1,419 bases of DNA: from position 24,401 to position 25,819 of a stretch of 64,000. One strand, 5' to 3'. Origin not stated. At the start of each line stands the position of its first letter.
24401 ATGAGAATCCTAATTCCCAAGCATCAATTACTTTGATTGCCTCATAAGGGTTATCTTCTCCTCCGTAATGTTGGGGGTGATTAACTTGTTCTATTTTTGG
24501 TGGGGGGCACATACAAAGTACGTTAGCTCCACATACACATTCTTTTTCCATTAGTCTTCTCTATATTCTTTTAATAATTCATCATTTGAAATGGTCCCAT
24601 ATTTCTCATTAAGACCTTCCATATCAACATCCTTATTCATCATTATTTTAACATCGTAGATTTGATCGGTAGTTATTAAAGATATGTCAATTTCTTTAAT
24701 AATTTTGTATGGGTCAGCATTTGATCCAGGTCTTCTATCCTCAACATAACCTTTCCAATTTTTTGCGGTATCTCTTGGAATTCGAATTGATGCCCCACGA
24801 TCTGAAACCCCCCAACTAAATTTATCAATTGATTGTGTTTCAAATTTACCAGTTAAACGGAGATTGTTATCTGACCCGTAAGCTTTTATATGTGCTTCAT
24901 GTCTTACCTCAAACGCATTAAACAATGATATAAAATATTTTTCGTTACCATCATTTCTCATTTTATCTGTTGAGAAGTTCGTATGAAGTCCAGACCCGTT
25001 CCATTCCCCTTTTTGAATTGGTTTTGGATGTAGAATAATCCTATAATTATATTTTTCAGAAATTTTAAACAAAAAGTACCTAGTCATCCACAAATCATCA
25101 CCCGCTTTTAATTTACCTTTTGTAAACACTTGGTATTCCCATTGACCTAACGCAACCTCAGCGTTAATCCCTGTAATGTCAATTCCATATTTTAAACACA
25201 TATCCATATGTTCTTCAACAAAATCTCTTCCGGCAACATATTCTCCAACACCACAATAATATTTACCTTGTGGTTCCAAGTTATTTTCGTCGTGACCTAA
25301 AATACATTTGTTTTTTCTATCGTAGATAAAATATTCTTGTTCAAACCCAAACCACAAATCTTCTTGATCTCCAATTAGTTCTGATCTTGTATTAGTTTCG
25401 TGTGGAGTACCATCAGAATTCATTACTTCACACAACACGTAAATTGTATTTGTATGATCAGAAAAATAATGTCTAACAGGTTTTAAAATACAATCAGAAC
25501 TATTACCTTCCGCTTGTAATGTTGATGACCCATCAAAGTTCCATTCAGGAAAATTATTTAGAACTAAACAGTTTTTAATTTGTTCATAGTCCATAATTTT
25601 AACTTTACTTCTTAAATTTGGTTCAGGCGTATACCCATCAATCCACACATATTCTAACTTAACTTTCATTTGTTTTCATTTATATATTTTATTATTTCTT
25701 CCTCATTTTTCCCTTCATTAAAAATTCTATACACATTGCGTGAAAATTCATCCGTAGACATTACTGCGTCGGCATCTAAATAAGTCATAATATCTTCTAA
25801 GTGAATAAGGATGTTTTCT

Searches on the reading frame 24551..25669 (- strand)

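Call 75: search_protein_families(library=pfam, proteins=[window:24551-25669:-], max_evalue=0.001)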
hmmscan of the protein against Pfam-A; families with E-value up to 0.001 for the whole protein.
window:24551-25669:- (372 aa): 2 families
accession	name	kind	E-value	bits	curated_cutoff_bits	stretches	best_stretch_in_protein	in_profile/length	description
PF00120.29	Gln-synt_C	-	2.7e-20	73.2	24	1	105-235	22-157/344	Glutamine synthetase, catalytic domain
PF03951.24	Gln-synt_N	-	8.2e-10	38.6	33.4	1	5-84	5-81/82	Glutamine synthetase, beta-Grasp domain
